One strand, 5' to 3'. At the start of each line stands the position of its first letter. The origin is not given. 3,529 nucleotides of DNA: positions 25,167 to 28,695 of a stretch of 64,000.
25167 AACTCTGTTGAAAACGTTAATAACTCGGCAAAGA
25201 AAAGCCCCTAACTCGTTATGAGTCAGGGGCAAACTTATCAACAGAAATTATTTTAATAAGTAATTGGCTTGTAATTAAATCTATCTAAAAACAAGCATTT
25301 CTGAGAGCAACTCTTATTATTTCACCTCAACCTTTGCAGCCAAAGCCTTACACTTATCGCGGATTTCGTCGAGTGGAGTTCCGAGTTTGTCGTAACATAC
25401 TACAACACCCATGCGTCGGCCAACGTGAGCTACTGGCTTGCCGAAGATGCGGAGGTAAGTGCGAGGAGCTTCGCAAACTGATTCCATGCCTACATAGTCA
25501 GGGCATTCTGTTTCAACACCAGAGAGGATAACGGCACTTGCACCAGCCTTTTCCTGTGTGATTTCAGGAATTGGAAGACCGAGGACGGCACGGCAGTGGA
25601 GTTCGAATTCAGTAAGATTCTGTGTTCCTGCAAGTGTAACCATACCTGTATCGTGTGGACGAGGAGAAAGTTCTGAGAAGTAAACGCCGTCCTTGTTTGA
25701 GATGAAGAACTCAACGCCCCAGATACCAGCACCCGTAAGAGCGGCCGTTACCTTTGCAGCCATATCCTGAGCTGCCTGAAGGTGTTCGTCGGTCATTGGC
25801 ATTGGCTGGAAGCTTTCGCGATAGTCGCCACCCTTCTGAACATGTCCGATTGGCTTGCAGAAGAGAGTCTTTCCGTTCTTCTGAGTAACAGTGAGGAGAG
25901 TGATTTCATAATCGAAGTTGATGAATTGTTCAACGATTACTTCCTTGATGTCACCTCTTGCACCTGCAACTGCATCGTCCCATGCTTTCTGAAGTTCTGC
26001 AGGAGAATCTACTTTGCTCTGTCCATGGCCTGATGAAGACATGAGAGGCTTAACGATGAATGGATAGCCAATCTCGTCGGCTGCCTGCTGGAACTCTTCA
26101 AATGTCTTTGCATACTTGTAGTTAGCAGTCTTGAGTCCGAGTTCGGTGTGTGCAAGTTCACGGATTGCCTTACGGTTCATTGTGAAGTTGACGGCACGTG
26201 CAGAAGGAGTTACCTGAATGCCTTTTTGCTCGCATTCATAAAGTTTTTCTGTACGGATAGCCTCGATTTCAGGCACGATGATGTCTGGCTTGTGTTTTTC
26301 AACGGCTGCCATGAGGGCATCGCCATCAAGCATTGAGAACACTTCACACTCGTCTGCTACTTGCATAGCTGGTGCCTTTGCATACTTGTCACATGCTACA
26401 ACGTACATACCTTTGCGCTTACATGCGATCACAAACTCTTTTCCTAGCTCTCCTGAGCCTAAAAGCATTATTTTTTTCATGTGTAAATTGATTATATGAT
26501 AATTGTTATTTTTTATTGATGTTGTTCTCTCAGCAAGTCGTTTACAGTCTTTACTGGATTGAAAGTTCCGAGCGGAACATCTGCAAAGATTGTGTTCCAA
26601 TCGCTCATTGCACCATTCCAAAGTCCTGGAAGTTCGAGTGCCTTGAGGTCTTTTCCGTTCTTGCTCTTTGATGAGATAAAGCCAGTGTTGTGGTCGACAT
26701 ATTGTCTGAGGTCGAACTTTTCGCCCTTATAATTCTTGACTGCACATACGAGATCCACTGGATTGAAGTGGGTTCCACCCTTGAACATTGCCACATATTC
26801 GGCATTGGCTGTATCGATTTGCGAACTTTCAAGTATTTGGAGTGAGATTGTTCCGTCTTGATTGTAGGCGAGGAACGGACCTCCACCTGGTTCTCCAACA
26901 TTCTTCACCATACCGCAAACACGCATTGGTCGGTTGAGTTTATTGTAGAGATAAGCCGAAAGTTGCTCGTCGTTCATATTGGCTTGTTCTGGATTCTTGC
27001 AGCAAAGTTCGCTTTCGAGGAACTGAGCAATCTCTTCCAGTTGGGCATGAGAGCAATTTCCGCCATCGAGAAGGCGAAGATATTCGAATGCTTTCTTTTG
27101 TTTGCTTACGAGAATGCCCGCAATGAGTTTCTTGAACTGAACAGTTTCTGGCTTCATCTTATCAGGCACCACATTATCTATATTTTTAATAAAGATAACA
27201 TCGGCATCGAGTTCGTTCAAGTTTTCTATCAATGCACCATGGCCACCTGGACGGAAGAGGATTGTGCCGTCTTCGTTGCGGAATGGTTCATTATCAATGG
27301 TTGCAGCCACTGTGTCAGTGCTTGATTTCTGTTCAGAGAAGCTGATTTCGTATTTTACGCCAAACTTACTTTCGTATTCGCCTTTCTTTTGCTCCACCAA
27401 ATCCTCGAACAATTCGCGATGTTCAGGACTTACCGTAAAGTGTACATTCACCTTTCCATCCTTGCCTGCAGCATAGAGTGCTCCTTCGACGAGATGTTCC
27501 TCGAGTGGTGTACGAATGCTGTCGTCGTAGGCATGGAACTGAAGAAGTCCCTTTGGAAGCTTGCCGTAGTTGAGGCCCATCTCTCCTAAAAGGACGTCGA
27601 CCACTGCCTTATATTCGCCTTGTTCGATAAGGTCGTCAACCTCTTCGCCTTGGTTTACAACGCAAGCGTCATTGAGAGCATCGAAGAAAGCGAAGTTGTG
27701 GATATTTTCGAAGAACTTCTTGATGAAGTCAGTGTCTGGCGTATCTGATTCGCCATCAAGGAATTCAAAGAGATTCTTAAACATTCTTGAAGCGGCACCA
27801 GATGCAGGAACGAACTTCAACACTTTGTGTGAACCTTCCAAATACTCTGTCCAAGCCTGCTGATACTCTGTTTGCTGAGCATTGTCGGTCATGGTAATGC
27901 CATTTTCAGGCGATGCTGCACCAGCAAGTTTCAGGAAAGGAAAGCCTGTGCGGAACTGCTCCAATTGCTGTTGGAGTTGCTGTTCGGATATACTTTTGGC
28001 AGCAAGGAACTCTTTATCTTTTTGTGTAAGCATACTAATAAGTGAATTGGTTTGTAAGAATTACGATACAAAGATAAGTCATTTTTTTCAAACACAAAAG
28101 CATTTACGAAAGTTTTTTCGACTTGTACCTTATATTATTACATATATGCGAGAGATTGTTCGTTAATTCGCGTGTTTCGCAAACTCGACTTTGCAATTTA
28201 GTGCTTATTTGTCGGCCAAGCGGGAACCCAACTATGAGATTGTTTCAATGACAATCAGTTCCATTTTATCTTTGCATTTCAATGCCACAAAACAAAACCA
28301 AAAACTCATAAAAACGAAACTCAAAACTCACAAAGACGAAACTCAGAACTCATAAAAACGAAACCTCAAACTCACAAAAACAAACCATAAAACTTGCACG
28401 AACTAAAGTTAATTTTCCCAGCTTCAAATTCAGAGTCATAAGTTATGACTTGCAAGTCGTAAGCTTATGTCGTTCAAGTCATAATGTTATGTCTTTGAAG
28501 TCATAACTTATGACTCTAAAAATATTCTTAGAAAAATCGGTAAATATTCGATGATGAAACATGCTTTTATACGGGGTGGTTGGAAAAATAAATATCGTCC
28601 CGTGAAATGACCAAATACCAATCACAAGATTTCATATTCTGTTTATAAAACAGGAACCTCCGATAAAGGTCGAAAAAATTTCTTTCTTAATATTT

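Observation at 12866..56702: Dispersed, modular family of tandem arrays with a strict 21-22 bp period, usually four units, each unit carrying a small dyad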

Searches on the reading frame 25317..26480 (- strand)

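Call 46: search_protein_families(library=pfam, proteins=[window:25317-26480:-])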
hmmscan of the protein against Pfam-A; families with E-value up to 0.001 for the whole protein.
window:25317-26480:- (387 aa): 6 families
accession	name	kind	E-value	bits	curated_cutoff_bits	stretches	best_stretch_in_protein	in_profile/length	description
PF02222.28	ATP-grasp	-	1e-52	178.8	27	1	112-287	4-175/179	ATP-grasp domain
PF07478.18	Dala_Dala_lig_C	-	2.9e-14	53.5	24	1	126-276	24-177/204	D-ala D-ala ligase C-terminus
PF21244.3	PurT_C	-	2.1e-11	43.6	26.7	1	313-382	1-66/68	PurT, C-terminal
PF22660.2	RS_preATP-grasp-like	-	5.3e-11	43.2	27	1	1-98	1-95/98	Ribonucleotide synthetase preATP-grasp domain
PF02786.22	CPSase_L_D2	-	2e-10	41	19.8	1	112-274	10-179/211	Carbamoyl-phosphate synthase L chain, ATP binding domain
PF02655.19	ATP-grasp_3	-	2.7e-05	24.7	23.2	1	132-276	25-158/160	ATP-grasp domain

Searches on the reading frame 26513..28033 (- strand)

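Call 14: search_protein_families(library=pfam, proteins=[window:26513-28033:-])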
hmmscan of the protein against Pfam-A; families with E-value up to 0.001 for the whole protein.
window:26513-28033:- (506 aa): 1 family
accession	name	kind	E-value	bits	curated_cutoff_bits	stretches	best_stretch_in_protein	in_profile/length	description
PF14134.11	DUF4301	-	3.3e-238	792.1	27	1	3-506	1-507/507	Domain of unknown function (DUF4301)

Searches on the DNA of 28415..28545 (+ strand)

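Call 55: search_dna_similar(query=window:28415-28545:+, collection=plasmids, mode=distant, max_evalue=0.01, max_rows=10)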
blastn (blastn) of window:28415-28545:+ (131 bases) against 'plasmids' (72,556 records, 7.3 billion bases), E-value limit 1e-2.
No match.

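Call 56: search_dna_similar(query=window:28415-28545:+, collection=phages, mode=distant, max_evalue=0.01, max_rows=10)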
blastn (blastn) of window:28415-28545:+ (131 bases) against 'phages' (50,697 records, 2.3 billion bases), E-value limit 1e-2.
No match.
